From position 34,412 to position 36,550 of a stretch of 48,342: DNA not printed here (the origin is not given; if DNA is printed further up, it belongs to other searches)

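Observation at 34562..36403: Virion-associated FN3-LamG-GH29 alpha-L-fucosidase fusion in the tail-fibre position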

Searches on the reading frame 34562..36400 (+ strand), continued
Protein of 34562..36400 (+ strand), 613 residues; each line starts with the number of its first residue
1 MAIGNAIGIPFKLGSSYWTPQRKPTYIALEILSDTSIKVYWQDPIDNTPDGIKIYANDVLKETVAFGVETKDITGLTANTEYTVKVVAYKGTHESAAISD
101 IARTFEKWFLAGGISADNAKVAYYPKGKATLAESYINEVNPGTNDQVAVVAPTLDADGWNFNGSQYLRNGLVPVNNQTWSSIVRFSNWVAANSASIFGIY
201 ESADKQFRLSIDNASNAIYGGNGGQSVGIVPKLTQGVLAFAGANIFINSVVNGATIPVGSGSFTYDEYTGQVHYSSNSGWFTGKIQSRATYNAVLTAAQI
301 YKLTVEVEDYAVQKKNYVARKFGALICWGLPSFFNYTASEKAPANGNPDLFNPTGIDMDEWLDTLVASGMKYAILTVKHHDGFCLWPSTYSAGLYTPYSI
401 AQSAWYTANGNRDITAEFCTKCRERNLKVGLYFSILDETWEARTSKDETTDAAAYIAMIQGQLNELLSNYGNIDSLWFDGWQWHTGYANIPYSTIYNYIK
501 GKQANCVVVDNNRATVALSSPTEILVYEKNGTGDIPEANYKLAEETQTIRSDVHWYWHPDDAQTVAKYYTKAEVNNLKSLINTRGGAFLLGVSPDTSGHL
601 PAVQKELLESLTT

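Call 37: fold_search(model_id=the predicted structure, library=pdb)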
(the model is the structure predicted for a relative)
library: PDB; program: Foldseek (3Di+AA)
matches with E <= 10: 1861; with E <= 0.001: 551
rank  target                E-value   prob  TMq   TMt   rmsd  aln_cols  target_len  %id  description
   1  9hyj_D                2.7e-18  1.00  0.39  0.58   3.9       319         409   24  AlfB fucosidase in complex with Fucose (released 2025-06-04)
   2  8ozu_B                3.2e-18  1.00  0.40  0.59   3.8       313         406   25  Fucosidase crystal structure (released 2024-11-20)
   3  8ozu_G                4.5e-18  1.00  0.39  0.57   4.0       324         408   25  Fucosidase crystal structure (released 2024-11-20)
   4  8ozu_A                5.0e-18  1.00  0.40  0.59   4.2       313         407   24  Fucosidase crystal structure (released 2024-11-20)
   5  8ozu_D                5.6e-18  1.00  0.40  0.59   4.3       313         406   25  Fucosidase crystal structure (released 2024-11-20)
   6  8ozu_E                7.8e-18  1.00  0.40  0.59   3.7       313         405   25  Fucosidase crystal structure (released 2024-11-20)
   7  8ozu_C                8.3e-18  1.00  0.41  0.60   3.6       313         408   24  Fucosidase crystal structure (released 2024-11-20)
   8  9hy7_D                1.0e-17  1.00  0.39  0.57   4.2       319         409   25  AlfB fucosidase in complex with Fucose (released 2025-06-04)
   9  9hz1_E                1.2e-17  1.00  0.40  0.59   3.9       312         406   24  Crystal structure of AlfB (released 2025-06-04)
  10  8ozu_H                1.2e-17  1.00  0.39  0.57   3.9       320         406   25  Fucosidase crystal structure (released 2024-11-20)
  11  3mo4_A                1.3e-17  1.00  0.38  0.51   6.1       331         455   26  The crystal structure of an alpha-(1-3,4)-fucosidase from Bifidobacterium longum subsp. infantis ATCC 15697 (released 2010-05-12)
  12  9eu1_B                1.4e-17  1.00  0.39  0.57   3.8       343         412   23  GH29A alpha-L-fucosidase (released 2025-03-05)
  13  9hy7_E                1.5e-17  1.00  0.40  0.58   4.2       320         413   25  AlfB fucosidase in complex with Fucose (released 2025-06-04)
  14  3ues_B                1.5e-17  1.00  0.38  0.50   4.3       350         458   24  Crystal structure of alpha-1,3/4-fucosidase from Bifidobacterium longum subsp. infantis complexed with deoxyfuconojiri (released 2012-04-04)
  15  6gn6_D                1.5e-17  1.00  0.38  0.53   5.2       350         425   25  Alpha-L-fucosidase isoenzyme 1 from Paenibacillus thiaminolyticus (released 2018-12-26)
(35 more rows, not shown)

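Call 38: fold_search(model_id=the predicted structure, library=viral)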
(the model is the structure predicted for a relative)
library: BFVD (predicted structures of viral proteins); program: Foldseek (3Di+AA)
matches with E <= 10: 1501; with E <= 0.001: 310
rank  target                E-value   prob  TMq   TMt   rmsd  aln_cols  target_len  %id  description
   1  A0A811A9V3            3.2e-15  1.00  0.40  0.49   4.7       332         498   18  (no name in the UniProt tables at hand)
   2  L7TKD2                2.0e-13  1.00  0.32  0.47   9.5       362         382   15  Uncharacterized protein [Rhizobium phage RHEph08]
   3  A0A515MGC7            3.7e-13  1.00  0.21  0.10  18.2       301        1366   15  (no name in the UniProt tables at hand)
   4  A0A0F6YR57            6.1e-13  1.00  0.31  0.25   8.0       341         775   14  Putative YapH protein [Sinorhizobium phage phiN3]
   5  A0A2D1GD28            1.1e-12  1.00  0.22  0.16  14.7       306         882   15  (no name in the UniProt tables at hand)
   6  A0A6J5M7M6            5.2e-12  1.00  0.30  0.37   9.7       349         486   13  Ig-like domain-containing protein [uncultured Caudovirales phage]
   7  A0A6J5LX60            5.8e-12  1.00  0.33  0.17   9.0       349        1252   15  Uncharacterized protein [uncultured Caudovirales phage]
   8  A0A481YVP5            1.3e-11  1.00  0.35  0.44   7.0       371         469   18  alpha-L-fucosidase [Marseillevirus LCMAC103]
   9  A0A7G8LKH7            2.5e-11  1.00  0.20  0.33  11.9       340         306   15  Minor tail protein [Gordonia phage Love]
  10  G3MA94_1              3.5e-11  1.00  0.26  0.17  10.4       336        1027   13  Gp353 [Bacillus phage G]
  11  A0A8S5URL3            2.0e-10  1.00  0.27  0.14  10.1       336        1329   11  Uncharacterized protein (Fragment) [Siphoviridae sp. ctg6c78]
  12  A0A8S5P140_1          3.7e-10  1.00  0.28  0.17   9.4       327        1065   15  Spore coat protein H kinase fold, TRANSFERASE [Myoviridae sp. ctrCp2]
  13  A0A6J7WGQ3            6.6e-10  1.00  0.23  0.26  18.0       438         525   12  Concanavalin A-like lectin/glucanases superfamily [uncultured Caudovirales phage]
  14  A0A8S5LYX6            7.8e-10  1.00  0.25  0.14  10.3       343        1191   12  Uncharacterized protein (Fragment) [Siphoviridae sp. ct9Y44]
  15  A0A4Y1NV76            1.6e-09  1.00  0.29  0.34   8.4       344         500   13  (no name in the UniProt tables at hand)
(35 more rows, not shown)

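Call 40: search_protein_families(library=pfam, alignment_id=A1, max_evalue=0.01)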
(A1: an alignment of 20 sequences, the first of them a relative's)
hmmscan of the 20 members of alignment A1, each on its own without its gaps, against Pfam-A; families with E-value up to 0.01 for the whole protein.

A. member 1, P0001 (613 aa): 4 families
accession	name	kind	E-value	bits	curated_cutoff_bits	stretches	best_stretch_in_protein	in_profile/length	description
PF01120.23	Alpha_L_fucos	-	5.1e-41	141.7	25.2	1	301-611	14-336/345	Alpha-L-fucosidase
PF00041.27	fn3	-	7e-07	29.8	25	1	24-99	3-82/84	Fibronectin type III domain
PF02043.22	Bac_chlorC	-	0.004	17.6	25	0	551-601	20-71/80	Bacteriochlorophyll C binding protein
PF14519.12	Macro_2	-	0.0093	15.8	27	0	104-189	108-192/290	Macro-like domain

B. families by the number of members that match (of 20 scanned): 7 families
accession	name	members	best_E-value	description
PF01120.23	Alpha_L_fucos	20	5.1e-41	Alpha-L-fucosidase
PF00041.27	fn3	14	3.4e-08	Fibronectin type III domain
PF13385.13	Laminin_G_3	8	3e-06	Concanavalin A-like lectin/glucanases superfamily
PF14871.12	GHL6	1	2.5e-05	Hypothetical glycosyl hydrolase 6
PF02043.22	Bac_chlorC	1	0.004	Bacteriochlorophyll C binding protein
PF16656.11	Pur_ac_phosph_N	1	0.0051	Purple acid Phosphatase, N-terminal domain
PF14519.12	Macro_2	1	0.0093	Macro-like domain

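Call 72: find_encoding_contigs(protein=P0025, flank=8000, max_places=1)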
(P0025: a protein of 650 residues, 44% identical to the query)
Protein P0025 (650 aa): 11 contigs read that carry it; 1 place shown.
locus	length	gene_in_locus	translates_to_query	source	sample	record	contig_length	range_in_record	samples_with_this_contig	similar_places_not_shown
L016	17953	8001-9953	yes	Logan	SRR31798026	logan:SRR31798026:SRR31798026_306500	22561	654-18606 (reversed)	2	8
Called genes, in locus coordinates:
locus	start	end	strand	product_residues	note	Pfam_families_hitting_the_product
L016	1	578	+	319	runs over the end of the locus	PF13692:Glyco_trans_1_4, PF00534:Glycos_transf_1, PF20706:GT4-conflict (weak)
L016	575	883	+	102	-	-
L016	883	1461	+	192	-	PF05135:Phage_connect_1 (faint), PF24163:HCP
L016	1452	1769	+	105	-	PF05521:Phage_HCP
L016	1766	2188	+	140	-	-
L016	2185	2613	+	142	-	-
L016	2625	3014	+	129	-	PF06199:Phage_tail_2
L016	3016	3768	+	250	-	PF06199:Phage_tail_2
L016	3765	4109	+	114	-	-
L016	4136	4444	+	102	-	-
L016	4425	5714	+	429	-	-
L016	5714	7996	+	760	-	-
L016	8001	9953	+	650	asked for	PF01120:Alpha_L_fucos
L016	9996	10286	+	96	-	-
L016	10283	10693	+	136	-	PF18925:DUF5675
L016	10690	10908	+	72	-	-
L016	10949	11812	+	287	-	-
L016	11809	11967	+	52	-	-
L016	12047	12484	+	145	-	-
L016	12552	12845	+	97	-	-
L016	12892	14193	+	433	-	PF04447:dATP-dGTP_PPHyd, PF03819:MazG (weak)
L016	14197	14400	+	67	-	-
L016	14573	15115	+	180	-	-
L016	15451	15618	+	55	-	-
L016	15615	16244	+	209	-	-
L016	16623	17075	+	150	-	-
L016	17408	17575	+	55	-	-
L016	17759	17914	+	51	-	-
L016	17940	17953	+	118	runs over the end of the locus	-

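Call 73: list_cluster_members(proteins=[P0001, P0017, P0022, P0047])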
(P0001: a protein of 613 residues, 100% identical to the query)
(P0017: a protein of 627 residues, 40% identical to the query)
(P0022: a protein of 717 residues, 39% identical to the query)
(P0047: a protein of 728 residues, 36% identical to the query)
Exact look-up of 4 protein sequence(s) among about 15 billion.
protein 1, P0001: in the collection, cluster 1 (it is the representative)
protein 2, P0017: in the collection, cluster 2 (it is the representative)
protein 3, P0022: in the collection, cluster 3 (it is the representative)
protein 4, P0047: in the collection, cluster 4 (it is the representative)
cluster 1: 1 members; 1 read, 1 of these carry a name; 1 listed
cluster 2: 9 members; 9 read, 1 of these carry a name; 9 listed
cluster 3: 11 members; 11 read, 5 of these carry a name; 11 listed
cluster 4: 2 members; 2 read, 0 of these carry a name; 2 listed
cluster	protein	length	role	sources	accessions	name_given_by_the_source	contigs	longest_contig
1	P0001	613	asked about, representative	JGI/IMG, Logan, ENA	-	hypothetical protein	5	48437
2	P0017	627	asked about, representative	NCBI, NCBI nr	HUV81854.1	MAG TPA: alpha-L-fucosidase [archaeon] | alpha-L-fucosidase [archaeon]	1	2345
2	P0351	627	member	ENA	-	-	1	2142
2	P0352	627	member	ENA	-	-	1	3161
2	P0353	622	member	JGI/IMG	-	-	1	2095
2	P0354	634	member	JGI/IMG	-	-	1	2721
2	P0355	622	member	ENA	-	-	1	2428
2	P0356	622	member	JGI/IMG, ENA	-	-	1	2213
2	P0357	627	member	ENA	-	-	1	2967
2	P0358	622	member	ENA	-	-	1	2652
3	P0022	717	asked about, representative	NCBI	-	-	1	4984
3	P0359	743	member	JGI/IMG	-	alpha-L-fucosidase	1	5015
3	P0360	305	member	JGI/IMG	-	alpha-L-fucosidase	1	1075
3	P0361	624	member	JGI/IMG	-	alpha-L-fucosidase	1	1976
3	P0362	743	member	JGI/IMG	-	alpha-L-fucosidase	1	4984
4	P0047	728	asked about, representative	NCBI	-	-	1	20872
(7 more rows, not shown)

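Call 77: get_annotated_region(hit=H1, flank=7000)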
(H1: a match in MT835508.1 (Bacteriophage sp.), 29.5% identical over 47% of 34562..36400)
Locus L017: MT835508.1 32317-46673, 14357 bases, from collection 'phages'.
description: UNVERIFIED: Bacteriophage sp. clone scaffold_68 genomic sequence.
organism: Bacteriophage sp. (NCBI taxid 38018)
taxonomy: Viruses
host: -; source: human fecal samples; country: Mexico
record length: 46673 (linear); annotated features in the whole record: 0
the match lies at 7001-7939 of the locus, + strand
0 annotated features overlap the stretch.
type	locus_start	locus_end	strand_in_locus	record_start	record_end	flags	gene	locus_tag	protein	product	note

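Call 79: search_protein_families(library=phrogs, proteins=[L017:30-956:+, L017:1337-1864:+, L017:1868-3199:+, L017:3199-4218:+, L017:4218-4796:+, L017:4792-5502:+, L017:5505-6089:+, L017:6106-6912:+, L017:6935-8356:+, L017:9921-12104:+], max_evalue=0.001)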
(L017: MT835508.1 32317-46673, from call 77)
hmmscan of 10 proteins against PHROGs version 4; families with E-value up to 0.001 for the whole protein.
L017:30-956:+ (309 aa): 0 families

L017:1337-1864:+ (176 aa): 0 families

L017:1868-3199:+ (444 aa): 0 families

L017:3199-4218:+ (340 aa): 0 families

L017:4218-4796:+ (193 aa): 0 families

L017:4792-5502:+ (237 aa): 0 families

L017:5505-6089:+ (195 aa): 0 families

L017:6106-6912:+ (269 aa): 1 family
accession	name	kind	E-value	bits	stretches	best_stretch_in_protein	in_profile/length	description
phrog_16249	-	moron, auxiliary metabolic gene and host takeover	6.8e-06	26.9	1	213-263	63-116/208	ferredoxin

L017:6935-8356:+ (474 aa): 0 families

L017:9921-12104:+ (728 aa): 4 families
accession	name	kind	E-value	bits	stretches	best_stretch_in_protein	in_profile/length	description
phrog_487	-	moron, auxiliary metabolic gene and host takeover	2.5e-201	671.6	1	1-727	4-712/718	NrdD-like anaerobic ribonucleotide reductase large subunit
phrog_4218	-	DNA, RNA and nucleotide metabolism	8.1e-99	331.8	1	400-727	9-332/333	anaerobic ribonucleoside reductase large subunit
phrog_26446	-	DNA, RNA and nucleotide metabolism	3e-24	86.1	2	560-674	227-348/761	anaerobic ribonucleoside reductase large subunit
phrog_29160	-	DNA, RNA and nucleotide metabolism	1.9e-23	84.4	1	568-727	3-155/158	anaerobic ribonucleoside reductase large subunit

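Call 84: search_protein_families(library=ncbifam, proteins=[window:34562-36400:+], max_evalue=0.001)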
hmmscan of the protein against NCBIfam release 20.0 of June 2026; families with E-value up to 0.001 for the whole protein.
window:34562-36400:+ (613 aa): 0 families

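Call 85: find_related_loci(query=A1, collection=viral_contigs, flank=10000)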
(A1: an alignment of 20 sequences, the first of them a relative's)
Query A1 (613 aa) in viral_contigs; peptide patterns used: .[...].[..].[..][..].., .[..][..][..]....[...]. (x = any residue, [..] = any of these).
59 stretches matched a pattern; 12 encode a relative of the query (tblastn E <= 1e-3); 11 distinct loci.
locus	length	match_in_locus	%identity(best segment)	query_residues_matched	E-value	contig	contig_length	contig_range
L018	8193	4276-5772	39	108-604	3e-101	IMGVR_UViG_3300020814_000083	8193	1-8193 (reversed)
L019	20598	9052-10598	46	108-611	5e-90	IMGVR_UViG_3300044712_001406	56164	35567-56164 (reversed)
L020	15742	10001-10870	44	313-611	2e-80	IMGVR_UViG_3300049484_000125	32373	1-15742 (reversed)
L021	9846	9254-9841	37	313-506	1e-35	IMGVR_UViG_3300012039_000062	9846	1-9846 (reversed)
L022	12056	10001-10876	30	311-613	2e-30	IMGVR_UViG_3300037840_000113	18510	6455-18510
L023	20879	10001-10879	30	311-613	6e-30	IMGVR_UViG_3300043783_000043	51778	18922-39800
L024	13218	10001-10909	37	311-605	2e-58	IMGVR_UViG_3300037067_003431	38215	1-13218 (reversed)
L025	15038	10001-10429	38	321-480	4e-22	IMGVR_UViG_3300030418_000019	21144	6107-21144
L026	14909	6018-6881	27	321-601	2e-19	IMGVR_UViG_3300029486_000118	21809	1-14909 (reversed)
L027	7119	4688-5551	27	321-601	2e-19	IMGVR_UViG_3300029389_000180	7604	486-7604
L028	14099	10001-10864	27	321-601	2e-19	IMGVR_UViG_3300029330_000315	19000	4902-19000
